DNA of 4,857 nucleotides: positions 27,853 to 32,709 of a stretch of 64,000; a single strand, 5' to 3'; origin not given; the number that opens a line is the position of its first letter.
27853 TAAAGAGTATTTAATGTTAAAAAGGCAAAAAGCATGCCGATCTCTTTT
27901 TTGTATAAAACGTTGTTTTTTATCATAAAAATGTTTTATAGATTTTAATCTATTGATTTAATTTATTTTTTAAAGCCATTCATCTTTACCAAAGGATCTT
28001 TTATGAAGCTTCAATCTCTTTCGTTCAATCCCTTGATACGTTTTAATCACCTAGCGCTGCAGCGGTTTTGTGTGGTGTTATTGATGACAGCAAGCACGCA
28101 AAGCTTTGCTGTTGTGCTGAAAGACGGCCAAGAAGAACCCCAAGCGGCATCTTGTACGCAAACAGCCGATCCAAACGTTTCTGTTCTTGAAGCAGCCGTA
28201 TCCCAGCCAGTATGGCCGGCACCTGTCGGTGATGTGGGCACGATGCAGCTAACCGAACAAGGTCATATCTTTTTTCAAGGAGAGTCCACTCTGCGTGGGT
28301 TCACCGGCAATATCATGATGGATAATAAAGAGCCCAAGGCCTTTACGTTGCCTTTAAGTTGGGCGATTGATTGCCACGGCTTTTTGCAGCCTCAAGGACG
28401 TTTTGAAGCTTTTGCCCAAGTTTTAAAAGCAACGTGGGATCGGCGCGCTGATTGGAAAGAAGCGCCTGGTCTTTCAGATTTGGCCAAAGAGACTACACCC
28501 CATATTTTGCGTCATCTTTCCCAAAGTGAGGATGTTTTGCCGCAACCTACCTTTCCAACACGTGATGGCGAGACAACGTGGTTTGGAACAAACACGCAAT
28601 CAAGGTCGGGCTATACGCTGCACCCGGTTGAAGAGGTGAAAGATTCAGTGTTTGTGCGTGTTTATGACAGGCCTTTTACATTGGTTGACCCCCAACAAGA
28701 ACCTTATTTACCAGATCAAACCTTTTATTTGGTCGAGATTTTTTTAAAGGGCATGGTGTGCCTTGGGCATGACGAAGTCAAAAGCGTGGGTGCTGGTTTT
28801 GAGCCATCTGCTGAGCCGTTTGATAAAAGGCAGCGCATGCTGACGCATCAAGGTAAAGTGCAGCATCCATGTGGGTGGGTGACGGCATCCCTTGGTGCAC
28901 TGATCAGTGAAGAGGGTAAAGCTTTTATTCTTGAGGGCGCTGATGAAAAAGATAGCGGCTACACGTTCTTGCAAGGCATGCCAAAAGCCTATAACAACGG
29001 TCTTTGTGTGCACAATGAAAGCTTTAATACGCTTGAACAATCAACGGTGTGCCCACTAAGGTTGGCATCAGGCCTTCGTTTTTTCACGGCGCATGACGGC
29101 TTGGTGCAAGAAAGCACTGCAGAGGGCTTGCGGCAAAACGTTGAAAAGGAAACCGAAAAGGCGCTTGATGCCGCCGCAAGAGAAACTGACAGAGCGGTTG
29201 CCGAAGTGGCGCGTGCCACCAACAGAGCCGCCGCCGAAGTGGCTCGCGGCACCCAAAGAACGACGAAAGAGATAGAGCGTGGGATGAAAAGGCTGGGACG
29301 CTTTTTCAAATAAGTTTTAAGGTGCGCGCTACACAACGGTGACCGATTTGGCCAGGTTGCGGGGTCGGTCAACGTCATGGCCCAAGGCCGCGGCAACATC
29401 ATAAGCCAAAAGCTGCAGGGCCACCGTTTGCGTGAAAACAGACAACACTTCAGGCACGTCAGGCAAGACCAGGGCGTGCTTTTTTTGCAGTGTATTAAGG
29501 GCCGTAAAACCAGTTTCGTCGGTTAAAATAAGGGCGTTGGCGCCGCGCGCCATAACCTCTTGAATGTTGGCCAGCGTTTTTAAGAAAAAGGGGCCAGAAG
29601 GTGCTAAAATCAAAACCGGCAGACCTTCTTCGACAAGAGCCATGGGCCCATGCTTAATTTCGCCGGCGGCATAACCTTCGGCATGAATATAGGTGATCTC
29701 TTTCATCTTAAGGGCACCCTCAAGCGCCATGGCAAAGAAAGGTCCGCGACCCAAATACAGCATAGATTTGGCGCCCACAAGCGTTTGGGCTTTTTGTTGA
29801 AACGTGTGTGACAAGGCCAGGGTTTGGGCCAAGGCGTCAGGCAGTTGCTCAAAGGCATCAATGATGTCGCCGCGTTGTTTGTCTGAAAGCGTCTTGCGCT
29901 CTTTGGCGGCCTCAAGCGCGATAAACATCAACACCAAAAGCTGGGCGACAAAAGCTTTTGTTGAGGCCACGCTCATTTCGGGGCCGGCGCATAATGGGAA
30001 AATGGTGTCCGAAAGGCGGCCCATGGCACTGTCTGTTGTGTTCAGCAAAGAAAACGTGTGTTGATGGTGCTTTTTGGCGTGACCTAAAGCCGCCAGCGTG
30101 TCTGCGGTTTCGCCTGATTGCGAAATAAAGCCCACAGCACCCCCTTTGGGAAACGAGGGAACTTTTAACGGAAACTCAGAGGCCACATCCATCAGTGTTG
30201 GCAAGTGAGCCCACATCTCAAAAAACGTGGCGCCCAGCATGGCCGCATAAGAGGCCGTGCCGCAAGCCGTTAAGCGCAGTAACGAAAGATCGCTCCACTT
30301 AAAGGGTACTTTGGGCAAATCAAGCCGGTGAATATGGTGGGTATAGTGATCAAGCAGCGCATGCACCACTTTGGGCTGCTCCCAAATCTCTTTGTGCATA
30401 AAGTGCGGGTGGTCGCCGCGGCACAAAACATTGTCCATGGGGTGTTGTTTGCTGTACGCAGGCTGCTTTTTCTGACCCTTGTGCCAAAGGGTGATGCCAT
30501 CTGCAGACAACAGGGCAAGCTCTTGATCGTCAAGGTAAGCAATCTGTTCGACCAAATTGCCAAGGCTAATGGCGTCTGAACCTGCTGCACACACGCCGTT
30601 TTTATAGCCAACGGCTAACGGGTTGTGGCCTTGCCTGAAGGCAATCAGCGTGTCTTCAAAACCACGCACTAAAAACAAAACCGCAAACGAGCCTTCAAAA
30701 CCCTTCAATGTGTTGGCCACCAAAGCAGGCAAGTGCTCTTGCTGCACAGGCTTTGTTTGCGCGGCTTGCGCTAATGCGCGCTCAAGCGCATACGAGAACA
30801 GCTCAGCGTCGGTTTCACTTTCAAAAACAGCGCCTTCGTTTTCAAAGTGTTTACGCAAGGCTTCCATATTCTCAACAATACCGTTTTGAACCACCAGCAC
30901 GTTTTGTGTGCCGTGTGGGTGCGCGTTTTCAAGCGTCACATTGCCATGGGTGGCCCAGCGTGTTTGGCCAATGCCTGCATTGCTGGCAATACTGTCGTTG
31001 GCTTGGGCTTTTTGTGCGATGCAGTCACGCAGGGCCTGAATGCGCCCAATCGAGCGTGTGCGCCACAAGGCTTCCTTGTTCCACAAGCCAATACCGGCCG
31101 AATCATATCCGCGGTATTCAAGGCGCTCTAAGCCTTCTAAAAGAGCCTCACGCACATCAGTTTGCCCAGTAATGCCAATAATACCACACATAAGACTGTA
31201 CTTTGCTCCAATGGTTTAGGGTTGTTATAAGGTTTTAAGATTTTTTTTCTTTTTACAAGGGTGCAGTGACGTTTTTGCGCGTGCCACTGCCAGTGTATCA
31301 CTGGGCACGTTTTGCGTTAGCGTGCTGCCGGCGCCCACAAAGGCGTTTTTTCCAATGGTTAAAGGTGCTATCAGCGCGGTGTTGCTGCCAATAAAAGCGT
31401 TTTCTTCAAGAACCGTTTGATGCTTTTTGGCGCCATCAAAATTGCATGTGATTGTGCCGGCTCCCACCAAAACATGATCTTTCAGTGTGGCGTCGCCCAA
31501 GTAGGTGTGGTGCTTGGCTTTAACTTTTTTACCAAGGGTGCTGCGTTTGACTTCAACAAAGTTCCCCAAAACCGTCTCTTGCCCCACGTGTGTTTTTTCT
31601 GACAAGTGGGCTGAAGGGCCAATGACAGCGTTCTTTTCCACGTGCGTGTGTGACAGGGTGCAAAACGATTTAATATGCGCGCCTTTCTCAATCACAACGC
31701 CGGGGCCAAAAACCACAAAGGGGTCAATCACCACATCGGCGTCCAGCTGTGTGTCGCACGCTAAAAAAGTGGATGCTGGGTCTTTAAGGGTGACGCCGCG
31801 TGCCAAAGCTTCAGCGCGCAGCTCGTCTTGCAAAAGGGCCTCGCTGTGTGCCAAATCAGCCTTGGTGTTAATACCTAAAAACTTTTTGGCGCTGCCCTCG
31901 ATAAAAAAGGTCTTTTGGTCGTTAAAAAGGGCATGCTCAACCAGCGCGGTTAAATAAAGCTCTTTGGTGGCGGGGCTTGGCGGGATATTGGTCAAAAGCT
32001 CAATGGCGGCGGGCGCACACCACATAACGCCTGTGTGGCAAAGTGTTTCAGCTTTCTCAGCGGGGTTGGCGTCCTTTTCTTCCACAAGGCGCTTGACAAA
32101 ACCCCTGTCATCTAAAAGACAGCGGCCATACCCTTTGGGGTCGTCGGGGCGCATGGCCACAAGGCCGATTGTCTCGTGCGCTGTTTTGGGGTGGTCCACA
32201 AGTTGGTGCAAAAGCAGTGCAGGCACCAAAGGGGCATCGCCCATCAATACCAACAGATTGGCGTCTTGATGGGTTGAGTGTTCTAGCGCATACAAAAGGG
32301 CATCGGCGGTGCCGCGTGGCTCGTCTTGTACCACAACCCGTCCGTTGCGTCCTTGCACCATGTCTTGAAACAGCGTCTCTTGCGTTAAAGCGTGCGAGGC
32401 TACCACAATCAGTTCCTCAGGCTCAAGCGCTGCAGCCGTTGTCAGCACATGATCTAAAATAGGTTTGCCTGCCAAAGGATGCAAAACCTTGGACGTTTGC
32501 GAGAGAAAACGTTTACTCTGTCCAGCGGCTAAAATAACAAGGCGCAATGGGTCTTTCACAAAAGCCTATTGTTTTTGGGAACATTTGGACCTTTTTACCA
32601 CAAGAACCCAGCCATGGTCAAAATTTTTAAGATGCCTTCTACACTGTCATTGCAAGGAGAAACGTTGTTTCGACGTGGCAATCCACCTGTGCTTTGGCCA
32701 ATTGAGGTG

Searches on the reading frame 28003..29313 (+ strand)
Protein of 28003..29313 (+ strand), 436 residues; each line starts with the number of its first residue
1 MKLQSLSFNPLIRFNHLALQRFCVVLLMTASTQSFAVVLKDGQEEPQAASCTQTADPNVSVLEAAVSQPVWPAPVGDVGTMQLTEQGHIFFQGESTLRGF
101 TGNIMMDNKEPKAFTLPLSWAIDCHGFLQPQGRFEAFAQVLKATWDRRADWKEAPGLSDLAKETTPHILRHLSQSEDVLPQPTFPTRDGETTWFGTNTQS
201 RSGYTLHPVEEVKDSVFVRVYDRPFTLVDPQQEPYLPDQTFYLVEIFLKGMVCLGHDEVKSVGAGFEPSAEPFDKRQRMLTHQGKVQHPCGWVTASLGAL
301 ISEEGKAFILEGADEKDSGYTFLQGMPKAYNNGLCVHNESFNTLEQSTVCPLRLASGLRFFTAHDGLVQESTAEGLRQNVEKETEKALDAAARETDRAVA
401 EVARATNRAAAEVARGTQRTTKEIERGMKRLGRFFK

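Call 17: find_encoding_contigs(protein=window:28003-29313:+, flank=500, max_places=3)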
Protein window:28003-29313:+ (436 aa): no gene with exactly this product is on record in the collection.

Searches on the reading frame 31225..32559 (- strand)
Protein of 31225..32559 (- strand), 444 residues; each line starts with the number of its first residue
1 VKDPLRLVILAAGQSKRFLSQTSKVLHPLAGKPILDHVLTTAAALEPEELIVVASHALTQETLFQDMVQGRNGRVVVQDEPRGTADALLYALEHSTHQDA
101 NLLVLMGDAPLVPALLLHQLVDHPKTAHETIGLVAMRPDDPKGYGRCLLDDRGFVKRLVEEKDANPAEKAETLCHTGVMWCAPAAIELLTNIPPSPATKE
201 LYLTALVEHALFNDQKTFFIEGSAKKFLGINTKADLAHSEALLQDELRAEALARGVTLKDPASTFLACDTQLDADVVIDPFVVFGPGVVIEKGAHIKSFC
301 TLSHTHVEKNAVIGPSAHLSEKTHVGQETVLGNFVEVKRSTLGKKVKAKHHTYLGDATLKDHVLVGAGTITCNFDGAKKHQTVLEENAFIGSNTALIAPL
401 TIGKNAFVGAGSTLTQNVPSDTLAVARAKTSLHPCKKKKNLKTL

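Call 16: search_protein_families(library=ncbifam, proteins=[window:31225-32559:-], max_evalue=0.00001)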
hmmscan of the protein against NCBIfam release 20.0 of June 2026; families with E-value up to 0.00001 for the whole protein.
window:31225-32559:- (444 aa): 39 families (the best 25 are shown)
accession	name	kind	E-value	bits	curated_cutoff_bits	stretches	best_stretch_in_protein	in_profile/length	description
NF010933.0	PRK14353.1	equivalog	1.2e-133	446.1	505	1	4-434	5-433/453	bifunctional UDP-N-acetylglucosamine diphosphorylase/glucosamine-1-phosphate N-acetyltransferase GlmU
TIGR01173.1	glmU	equivalog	9.9e-121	403.7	366.85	1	6-431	2-441/452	bifunctional UDP-N-acetylglucosamine diphosphorylase/glucosamine-1-phosphate N-acetyltransferase GlmU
NF010934.1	PRK14354.1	equivalog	3.9e-101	338.8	450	1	8-430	3-439/447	bifunctional UDP-N-acetylglucosamine diphosphorylase/glucosamine-1-phosphate N-acetyltransferase GlmU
NF010940.0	PRK14360.1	equivalog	1.7e-96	323.6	602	1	6-439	3-448/452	bifunctional UDP-N-acetylglucosamine diphosphorylase/glucosamine-1-phosphate N-acetyltransferase GlmU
NF010936.0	PRK14356.1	equivalog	2.5e-94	316.7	666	1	8-438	9-455/456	bifunctional UDP-N-acetylglucosamine diphosphorylase/glucosamine-1-phosphate N-acetyltransferase GlmU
NF010935.0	PRK14355.1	equivalog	2.4e-92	309.9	718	1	6-430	5-446/459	bifunctional UDP-N-acetylglucosamine diphosphorylase/glucosamine-1-phosphate N-acetyltransferase GlmU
NF010937.0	PRK14357.1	equivalog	3.1e-91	306.5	658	1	6-431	2-433/448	bifunctional UDP-N-acetylglucosamine diphosphorylase/glucosamine-1-phosphate N-acetyltransferase GlmU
NF010932.0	PRK14352.1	equivalog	3.2e-90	303.1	611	1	5-429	7-449/488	bifunctional UDP-N-acetylglucosamine diphosphorylase/glucosamine-1-phosphate N-acetyltransferase GlmU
NF010939.0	PRK14359.1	equivalog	6.5e-90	301.8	592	1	6-431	4-417/430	bifunctional UDP-N-acetylglucosamine diphosphorylase/glucosamine-1-phosphate N-acetyltransferase GlmU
NF006986.0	PRK09451.1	equivalog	3.1e-83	280.1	725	1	5-431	6-444/456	bifunctional UDP-N-acetylglucosamine diphosphorylase/glucosamine-1-phosphate N-acetyltransferase GlmU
NF010938.0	PRK14358.1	equivalog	8.2e-79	265.4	500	1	3-430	6-448/481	bifunctional N-acetylglucosamine-1-phosphate uridyltransferase/glucosamine-1-phosphate acetyltransferase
TIGR03992.1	Arch_glmU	subfamily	2.4e-40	138.6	292.1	1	7-376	3-340/393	bifunctional sugar-1-phosphate nucleotidylyltransferase/acetyltransferase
NF041173.1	Sug_nt_acttase_Thmprot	equivalog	1.1e-31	110.3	600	2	278-374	239-336/405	bifunctional sugar-1-phosphate nucleotidylyltransferase/acetyltransferase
TIGR01208.1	rmlA_long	equivalog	4.6e-17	61.9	320.25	1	8-350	3-333/353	glucose-1-phosphate thymidylyltransferase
NF052502.1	man1P_GTase_Rv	exception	5e-17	61.8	440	1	8-333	4-332/352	mannose-1-phosphate guanylyltransferase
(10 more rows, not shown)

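Call 32: find_homologous_proteins(query=window:31225-32559:-, max_evalue=1e-50)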
Query window:31225-32559:- (444 aa): 3654 proteins with E <= 1e-50 among 8000 candidates; the best 120 are listed.
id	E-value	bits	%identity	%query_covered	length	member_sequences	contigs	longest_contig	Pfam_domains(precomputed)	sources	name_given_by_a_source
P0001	4.1e-286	966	98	100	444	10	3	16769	PF00483.30,PF01128.26,PF14602.13,PF00132.31,PF25087.2,PF25084.2,PF12804.14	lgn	-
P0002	2.3e-167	575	62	99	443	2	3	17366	PF00483.30,PF01128.26,PF00132.31,PF25087.2,PF25084.2,PF12804.14,PF02348.26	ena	-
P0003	3.4e-121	423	47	95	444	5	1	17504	PF00483.30,PF01128.26,PF14602.13,PF00132.31,PF25087.2,PF25084.2,PF12804.14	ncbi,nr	ncbi:UDP-N-acetylglucosamine diphosphorylase/glucosamine-1-phosphate N-acetyltransferase [bacterium 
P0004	3.8e-102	360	45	95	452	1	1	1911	PF00483.30,PF01128.26,PF14602.13,PF00132.31,PF25087.2,PF25084.2,PF12804.14,PF02348.26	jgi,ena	-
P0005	4.8e-102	360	43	100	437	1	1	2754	PF00483.30,PF01128.26,PF14602.13,PF00132.31,PF25087.2,PF25084.2,PF12804.14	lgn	-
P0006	6.6e-101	356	45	96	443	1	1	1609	PF00483.30,PF01128.26,PF14602.13,PF00132.31,PF25087.2,PF25084.2,PF12804.14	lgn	-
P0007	3.5e-100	354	45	98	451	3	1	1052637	PF00483.30,PF01128.26,PF14602.13,PF00132.31,PF25087.2,PF25084.2,PF12804.14,PF02348.26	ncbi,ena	-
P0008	7.4e-100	353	42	99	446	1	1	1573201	PF00483.30,PF01128.26,PF00132.31,PF25087.2,PF12804.14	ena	-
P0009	1.1e-99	352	43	95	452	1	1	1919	PF00483.30,PF01128.26,PF14602.13,PF00132.31,PF25087.2,PF25084.2,PF12804.14,PF02348.26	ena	-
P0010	2.2e-99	351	45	98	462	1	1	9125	PF00483.30,PF01128.26,PF14602.13,PF00132.31,PF25087.2,PF25084.2,PF12804.14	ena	-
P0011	3.6e-99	351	43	92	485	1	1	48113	PF14602.13,PF00132.31,PF25087.2,PF25084.2,PF12804.14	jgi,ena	-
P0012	4.4e-99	350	44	96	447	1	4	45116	PF00483.30,PF01128.26,PF14602.13,PF00132.31,PF25087.2,PF25084.2,PF12804.14,PF02348.26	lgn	-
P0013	9.2e-99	349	44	98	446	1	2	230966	PF00483.30,PF01128.26,PF14602.13,PF00132.31,PF25087.2,PF25084.2,PF12804.14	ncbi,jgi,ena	jgi:bifunctional UDP-N-acetylglucosamine pyrophosphorylase / glucosamine-1-phosphate N-acetyltransfe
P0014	1.2e-98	349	41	99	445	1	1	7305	PF00483.30,PF01128.26,PF14602.13,PF00132.31,PF25087.2,PF12804.14,PF02348.26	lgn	-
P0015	3.2e-98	347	43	98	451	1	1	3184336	PF00483.30,PF01128.26,PF14602.13,PF00132.31,PF25087.2,PF25084.2,PF12804.14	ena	-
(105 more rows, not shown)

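Call 33: find_encoding_contigs(protein=P0001, flank=10000, max_places=4)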
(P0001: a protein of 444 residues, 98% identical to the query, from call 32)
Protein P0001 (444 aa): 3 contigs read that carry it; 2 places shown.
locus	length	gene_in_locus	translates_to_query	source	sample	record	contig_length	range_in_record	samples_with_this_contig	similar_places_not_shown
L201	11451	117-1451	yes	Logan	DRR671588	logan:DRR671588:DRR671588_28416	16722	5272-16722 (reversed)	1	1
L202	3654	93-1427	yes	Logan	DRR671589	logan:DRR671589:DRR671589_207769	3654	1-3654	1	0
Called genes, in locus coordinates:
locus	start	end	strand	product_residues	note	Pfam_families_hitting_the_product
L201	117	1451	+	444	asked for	PF00483:NTP_transferase, PF01128:IspD (weak), PF12804:NTP_transf_3, PF25087:GMPPB_C, PF00132:Hexapep (weak), PF25084:LbH_EIF2B (weak), PF00132:Hexapep (weak), PF14602:Hexapep_2 (weak)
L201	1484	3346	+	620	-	PF13522:GATase_6, PF13537:GATase_7, PF01380:SIS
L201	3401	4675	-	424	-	-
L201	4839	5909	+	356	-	-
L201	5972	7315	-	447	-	-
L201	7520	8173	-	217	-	PF02223:Thymidylate_kin, PF13521:AAA_28 (weak)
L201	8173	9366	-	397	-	PF00768:Peptidase_S11, PF13354:Beta-lactamase2, PF07943:PBP5_C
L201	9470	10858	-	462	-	PF00890:FAD_binding_2 (weak), PF01134:GIDA (weak), PF01266:DAO (faint), PF07992:Pyr_redox_2, PF12831:FAD_oxidored (weak), PF13450:NAD_binding_8 (weak), PF00070:Pyr_redox, PF02852:Pyr_redox_dim, +4 more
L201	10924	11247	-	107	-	-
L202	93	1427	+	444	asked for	PF00483:NTP_transferase, PF01128:IspD (weak), PF12804:NTP_transf_3, PF25087:GMPPB_C, PF00132:Hexapep (weak), PF25084:LbH_EIF2B (weak), PF00132:Hexapep (weak), PF14602:Hexapep_2 (weak)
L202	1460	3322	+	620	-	PF13522:GATase_6, PF13537:GATase_7, PF01380:SIS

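Call 34: find_encoding_contigs(protein=P0002, flank=10000, max_places=4)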
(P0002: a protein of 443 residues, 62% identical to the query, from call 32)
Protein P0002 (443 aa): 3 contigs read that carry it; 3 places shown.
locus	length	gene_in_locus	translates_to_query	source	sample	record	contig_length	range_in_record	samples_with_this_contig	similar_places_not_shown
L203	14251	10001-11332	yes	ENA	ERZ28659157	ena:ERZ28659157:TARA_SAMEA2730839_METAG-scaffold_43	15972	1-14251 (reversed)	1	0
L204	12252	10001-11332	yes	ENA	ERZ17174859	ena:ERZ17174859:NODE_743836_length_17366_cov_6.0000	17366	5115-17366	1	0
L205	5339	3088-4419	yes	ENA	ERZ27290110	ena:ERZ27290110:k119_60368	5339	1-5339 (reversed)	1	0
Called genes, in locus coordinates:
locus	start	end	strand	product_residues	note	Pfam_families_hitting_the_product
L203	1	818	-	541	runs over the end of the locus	-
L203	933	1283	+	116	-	-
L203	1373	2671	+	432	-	-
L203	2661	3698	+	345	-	PF06723:MreB_Mbl, PF00022:Actin, PF11104:PilM_2 (faint), PF00012:HSP70, PF14450:FtsA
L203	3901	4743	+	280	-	PF04085:MreC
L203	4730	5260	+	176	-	-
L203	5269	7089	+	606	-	PF03717:PBP_dimer, PF00905:Transpeptidase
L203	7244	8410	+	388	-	PF00083:Sugar_tr, PF07690:MFS_1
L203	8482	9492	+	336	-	PF00551:Formyl_trans_N, PF02911:Formyl_trans_C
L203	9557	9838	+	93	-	-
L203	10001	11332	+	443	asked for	PF00483:NTP_transferase, PF01128:IspD (weak), PF02348:CTP_transf_3 (weak), PF12804:NTP_transf_3, PF25084:LbH_EIF2B (faint), PF25087:GMPPB_C, PF00132:Hexapep (faint)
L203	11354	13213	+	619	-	PF13522:GATase_6, PF13537:GATase_7, PF01380:SIS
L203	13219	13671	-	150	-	-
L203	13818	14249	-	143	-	?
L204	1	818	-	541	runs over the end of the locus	-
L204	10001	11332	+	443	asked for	PF00483:NTP_transferase, PF01128:IspD (weak), PF02348:CTP_transf_3 (weak), PF12804:NTP_transf_3, PF25084:LbH_EIF2B (faint), PF25087:GMPPB_C, PF00132:Hexapep (faint)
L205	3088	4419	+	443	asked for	PF00483:NTP_transferase, PF01128:IspD (weak), PF02348:CTP_transf_3 (weak), PF12804:NTP_transf_3, PF25084:LbH_EIF2B (faint), PF25087:GMPPB_C, PF00132:Hexapep (faint)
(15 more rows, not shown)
